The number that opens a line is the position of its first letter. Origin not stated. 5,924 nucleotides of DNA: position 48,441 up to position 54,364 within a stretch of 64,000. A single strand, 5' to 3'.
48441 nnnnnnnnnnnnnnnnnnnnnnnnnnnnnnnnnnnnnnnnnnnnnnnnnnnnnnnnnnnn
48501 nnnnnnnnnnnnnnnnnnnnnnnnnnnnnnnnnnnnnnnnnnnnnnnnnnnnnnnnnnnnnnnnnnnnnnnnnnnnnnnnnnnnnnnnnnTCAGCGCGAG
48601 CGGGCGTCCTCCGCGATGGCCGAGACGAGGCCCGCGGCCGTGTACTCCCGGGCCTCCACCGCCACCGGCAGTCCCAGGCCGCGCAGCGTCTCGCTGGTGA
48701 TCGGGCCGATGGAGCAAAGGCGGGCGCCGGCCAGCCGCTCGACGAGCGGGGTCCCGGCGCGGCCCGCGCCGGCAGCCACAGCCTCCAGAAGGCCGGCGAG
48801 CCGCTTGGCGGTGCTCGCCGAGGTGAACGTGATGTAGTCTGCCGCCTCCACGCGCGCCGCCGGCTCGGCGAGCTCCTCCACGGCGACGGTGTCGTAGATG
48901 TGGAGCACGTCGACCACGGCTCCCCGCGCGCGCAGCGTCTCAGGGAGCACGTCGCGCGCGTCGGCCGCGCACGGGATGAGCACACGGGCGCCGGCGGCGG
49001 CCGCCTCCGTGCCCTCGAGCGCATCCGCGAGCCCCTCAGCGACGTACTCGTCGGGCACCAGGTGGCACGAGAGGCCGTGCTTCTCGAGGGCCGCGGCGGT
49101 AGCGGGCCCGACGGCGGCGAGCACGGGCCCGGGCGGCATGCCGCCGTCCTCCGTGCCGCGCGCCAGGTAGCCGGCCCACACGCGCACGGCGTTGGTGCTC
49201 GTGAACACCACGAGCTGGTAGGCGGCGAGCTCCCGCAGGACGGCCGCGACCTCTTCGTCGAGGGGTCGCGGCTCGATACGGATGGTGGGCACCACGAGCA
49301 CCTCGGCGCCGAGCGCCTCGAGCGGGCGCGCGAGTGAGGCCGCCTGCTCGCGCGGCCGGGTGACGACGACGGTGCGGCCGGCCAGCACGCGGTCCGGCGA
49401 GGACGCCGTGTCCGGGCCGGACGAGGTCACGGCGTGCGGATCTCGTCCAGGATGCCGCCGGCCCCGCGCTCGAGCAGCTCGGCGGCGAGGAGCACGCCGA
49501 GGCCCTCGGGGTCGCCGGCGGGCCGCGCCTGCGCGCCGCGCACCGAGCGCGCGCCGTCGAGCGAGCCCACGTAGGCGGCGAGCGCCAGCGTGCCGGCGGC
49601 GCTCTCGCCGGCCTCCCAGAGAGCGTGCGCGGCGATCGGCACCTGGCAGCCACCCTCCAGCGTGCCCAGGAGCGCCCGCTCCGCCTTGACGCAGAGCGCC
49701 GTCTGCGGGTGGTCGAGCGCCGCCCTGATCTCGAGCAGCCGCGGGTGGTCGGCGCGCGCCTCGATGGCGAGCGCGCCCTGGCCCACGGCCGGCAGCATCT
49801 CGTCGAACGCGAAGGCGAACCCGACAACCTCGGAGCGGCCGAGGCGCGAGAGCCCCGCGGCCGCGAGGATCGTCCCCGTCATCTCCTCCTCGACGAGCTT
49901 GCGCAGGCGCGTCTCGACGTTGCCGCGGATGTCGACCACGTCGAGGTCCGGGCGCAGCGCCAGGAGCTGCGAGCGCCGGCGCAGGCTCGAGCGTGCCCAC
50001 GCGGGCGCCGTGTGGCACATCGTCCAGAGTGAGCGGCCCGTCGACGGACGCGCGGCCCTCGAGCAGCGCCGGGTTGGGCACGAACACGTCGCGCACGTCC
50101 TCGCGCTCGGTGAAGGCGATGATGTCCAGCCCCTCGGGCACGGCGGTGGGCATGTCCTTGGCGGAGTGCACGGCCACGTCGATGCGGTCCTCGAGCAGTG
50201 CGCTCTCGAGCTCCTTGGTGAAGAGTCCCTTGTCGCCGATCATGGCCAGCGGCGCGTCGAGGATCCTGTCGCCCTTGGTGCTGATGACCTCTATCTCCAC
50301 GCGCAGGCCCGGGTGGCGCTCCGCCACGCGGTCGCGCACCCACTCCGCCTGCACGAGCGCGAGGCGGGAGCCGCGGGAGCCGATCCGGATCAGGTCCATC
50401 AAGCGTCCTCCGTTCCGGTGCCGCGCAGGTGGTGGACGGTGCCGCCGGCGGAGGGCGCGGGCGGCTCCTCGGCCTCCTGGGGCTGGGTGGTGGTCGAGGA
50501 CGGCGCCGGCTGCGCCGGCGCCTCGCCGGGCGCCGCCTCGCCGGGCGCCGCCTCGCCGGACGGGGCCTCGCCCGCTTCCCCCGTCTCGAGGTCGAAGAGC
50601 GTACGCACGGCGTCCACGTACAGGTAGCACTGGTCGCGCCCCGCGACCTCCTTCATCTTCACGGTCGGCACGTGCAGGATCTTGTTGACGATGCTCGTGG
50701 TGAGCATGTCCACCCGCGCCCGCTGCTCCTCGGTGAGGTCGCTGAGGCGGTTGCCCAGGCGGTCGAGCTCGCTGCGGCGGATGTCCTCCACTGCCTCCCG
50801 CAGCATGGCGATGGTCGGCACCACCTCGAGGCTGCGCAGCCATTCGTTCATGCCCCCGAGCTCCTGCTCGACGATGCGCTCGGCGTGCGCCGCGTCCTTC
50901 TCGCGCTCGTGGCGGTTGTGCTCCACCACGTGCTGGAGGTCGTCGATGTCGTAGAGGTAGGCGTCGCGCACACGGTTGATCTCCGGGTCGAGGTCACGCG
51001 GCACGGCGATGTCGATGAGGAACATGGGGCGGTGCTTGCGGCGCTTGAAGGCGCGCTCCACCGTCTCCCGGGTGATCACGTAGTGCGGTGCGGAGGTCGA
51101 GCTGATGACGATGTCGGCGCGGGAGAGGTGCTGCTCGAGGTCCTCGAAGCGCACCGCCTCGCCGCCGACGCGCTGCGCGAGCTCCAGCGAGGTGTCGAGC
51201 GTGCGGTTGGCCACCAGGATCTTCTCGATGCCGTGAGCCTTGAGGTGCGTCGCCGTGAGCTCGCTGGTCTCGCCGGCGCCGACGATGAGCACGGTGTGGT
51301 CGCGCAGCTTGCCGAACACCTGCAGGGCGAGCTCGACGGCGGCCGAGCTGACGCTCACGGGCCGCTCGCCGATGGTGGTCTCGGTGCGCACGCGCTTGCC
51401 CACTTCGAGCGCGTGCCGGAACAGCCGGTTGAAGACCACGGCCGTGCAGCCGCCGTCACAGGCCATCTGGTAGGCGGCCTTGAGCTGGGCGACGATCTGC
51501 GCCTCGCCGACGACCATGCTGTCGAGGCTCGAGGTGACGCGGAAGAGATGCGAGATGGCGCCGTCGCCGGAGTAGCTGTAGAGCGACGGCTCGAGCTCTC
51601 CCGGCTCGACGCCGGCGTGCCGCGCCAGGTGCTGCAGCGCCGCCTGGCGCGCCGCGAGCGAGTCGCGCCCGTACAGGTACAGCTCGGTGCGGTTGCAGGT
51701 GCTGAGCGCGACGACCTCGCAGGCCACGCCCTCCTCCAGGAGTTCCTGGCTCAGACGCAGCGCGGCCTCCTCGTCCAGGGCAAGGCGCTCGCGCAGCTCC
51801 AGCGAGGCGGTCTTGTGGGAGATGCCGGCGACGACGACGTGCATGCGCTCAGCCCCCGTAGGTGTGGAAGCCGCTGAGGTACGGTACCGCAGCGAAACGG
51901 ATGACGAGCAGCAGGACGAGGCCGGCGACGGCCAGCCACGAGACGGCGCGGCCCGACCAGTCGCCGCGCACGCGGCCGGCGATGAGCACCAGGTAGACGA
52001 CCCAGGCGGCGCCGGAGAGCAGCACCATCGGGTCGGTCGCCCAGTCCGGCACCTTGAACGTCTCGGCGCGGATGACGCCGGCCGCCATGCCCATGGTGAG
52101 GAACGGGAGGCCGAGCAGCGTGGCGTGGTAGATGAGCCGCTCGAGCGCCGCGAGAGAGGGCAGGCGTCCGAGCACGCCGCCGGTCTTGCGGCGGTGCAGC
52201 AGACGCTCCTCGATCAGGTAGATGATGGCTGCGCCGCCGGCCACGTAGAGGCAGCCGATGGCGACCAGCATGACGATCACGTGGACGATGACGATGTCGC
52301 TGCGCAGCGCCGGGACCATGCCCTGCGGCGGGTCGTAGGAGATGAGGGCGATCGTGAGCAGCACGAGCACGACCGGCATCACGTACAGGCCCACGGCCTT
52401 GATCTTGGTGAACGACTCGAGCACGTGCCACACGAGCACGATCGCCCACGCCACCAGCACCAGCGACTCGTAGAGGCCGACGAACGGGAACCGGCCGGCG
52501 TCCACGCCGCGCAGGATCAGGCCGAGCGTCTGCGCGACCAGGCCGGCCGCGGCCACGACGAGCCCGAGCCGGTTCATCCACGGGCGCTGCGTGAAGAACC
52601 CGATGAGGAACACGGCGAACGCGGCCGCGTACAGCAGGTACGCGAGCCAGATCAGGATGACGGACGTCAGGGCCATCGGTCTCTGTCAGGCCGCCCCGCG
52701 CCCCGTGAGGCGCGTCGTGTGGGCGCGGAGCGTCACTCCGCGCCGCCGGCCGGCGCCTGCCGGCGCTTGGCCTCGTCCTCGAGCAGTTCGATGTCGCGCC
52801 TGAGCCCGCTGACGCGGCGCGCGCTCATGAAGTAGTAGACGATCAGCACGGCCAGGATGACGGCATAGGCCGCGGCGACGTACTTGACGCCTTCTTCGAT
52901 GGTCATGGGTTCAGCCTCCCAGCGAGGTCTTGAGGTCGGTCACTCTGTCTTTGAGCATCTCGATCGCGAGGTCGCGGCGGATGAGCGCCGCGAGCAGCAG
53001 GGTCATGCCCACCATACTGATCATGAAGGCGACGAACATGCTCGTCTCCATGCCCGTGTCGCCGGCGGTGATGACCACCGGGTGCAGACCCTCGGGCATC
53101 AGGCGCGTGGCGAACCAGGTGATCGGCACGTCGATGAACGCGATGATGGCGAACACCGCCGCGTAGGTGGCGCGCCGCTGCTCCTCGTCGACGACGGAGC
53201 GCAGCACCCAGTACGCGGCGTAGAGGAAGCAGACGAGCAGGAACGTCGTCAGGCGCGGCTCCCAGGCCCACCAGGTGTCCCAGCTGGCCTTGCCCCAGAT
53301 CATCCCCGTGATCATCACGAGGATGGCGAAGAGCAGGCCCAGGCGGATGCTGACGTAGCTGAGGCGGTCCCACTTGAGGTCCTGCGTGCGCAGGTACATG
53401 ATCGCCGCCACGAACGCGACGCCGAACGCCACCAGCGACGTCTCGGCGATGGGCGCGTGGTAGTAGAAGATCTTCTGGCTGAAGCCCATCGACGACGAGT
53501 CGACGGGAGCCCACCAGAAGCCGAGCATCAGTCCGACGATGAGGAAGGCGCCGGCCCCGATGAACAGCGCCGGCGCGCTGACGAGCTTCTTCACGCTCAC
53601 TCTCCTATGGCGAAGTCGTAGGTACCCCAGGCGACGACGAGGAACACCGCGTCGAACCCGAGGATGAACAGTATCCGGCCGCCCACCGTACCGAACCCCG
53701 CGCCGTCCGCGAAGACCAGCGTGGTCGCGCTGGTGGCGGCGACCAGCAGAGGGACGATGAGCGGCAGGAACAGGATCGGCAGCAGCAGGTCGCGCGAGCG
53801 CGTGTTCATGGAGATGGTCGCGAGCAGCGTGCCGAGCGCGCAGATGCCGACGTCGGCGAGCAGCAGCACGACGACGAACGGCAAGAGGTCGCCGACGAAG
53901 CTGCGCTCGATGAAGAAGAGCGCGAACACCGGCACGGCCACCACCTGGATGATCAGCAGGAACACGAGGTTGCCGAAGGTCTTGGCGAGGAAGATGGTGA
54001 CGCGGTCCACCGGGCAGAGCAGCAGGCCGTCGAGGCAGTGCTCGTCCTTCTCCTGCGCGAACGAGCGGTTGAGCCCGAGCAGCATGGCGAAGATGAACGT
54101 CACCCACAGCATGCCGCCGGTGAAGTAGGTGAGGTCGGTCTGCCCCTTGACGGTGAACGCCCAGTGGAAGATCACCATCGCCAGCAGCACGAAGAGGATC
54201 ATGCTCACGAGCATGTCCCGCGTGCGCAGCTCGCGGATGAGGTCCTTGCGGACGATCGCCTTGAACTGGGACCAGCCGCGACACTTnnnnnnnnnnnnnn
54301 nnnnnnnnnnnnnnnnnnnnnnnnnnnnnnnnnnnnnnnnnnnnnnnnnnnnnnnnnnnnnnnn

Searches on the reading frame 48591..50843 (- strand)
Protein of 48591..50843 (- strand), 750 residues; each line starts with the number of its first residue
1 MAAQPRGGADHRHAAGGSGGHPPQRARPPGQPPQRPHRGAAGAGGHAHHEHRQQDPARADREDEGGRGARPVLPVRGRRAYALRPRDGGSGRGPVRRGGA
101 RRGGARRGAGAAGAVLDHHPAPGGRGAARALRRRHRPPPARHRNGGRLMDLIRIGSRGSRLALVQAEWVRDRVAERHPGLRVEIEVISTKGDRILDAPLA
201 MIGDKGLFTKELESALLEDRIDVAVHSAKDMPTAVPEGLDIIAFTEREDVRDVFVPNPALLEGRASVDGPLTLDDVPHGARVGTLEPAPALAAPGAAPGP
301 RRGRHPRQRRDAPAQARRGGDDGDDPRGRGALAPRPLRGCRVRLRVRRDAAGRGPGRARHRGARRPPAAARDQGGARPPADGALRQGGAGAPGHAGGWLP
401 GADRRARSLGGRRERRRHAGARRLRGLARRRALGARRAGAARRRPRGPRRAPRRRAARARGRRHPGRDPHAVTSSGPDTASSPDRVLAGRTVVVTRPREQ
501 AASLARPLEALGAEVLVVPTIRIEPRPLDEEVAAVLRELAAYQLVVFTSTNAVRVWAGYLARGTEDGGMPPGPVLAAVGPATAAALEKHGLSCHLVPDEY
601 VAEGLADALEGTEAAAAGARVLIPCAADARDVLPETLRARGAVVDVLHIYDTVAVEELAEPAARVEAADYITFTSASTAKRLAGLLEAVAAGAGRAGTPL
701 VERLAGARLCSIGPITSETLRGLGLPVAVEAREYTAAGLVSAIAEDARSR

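Call 41: search_protein_families(library=pfam, proteins=[window:48591-50843:-], max_evalue=0.0001)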
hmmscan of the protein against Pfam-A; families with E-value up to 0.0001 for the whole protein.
window:48591-50843:- (750 aa): 2 families
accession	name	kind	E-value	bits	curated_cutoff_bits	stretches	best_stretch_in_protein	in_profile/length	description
PF02602.20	HEM4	-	7.3e-57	192.6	27.5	1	503-740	2-230/231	Uroporphyrinogen-III synthase HemD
PF01379.25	Porphobil_deam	-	1.1e-41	143.1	22.1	1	152-284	1-120/207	Porphobilinogen deaminase, dipyromethane cofactor binding domain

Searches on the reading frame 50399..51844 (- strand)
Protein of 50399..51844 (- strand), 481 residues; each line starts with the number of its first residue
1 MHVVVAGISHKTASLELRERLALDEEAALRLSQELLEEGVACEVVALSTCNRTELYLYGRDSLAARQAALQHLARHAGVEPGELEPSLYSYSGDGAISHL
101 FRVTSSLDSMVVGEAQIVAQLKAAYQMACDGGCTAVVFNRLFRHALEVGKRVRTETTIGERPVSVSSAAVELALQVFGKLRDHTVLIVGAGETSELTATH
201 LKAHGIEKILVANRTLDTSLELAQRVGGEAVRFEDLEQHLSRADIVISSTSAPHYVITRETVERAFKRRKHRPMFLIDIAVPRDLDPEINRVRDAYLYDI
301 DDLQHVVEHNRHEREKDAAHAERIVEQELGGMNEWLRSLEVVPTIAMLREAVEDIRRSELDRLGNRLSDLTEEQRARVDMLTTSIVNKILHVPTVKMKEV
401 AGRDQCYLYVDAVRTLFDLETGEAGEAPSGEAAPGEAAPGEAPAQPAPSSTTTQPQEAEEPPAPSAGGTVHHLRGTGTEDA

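Call 41: search_protein_families(library=pfam, proteins=[window:50399-51844:-], max_evalue=0.0001)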
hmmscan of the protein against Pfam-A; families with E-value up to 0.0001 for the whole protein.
window:50399-51844:- (481 aa): 5 families
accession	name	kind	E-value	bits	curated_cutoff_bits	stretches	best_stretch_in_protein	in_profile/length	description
PF05201.20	GlutR_N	-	2.8e-48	164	27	1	7-156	2-151/151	Glutamyl-tRNAGlu reductase, N-terminal domain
PF01488.26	Shikimate_DH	-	4.9e-47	159.9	24.3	1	171-306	1-138/138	Shikimate / quinate 5-dehydrogenase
PF00745.25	GlutR_dimer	-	1.9e-29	102.3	22.9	1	321-419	2-99/99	Glutamyl-tRNAGlu reductase, dimerisation domain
PF13241.12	NAD_binding_7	-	1.6e-05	25.9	22.1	1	177-254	2-73/104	Putative NAD(P)-binding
PF02826.25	2-Hacid_dh_C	-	9.4e-05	22.3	25.1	0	179-251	33-100/178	D-isomer specific 2-hydroxyacid dehydrogenase, NAD binding domain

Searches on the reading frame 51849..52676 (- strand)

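Call 41: search_protein_families(library=pfam, proteins=[window:51849-52676:-], max_evalue=0.0001)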
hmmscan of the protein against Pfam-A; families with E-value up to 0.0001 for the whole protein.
window:51849-52676:- (275 aa): 1 family
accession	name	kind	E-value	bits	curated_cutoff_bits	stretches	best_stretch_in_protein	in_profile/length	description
PF01578.25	Cytochrom_C_asm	-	1.9e-27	96.7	29.9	1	67-263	3-204/212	Cytochrome C assembly protein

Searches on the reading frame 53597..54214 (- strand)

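Call 41: search_protein_families(library=pfam, proteins=[window:53597-54214:-], max_evalue=0.0001)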
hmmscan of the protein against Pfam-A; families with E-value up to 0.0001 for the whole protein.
window:53597-54214:- (205 aa): 4 families
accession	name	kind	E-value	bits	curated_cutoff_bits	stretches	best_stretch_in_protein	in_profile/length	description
PF03379.19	CcmB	-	2.5e-21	76.6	24.9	1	4-195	21-205/215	CcmB protein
PF12730.13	ABC2_membrane_4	-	1.5e-06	28.8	27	1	2-149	19-171/179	ABC-2 family transporter protein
PF12698.13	ABC2_membrane_3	-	1.5e-06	28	31.6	1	26-158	158-288/347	ABC-2 family transporter protein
PF01061.29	ABC2_membrane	-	1.9e-05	24.7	26.9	1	3-153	22-174/211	ABC-2 type transporter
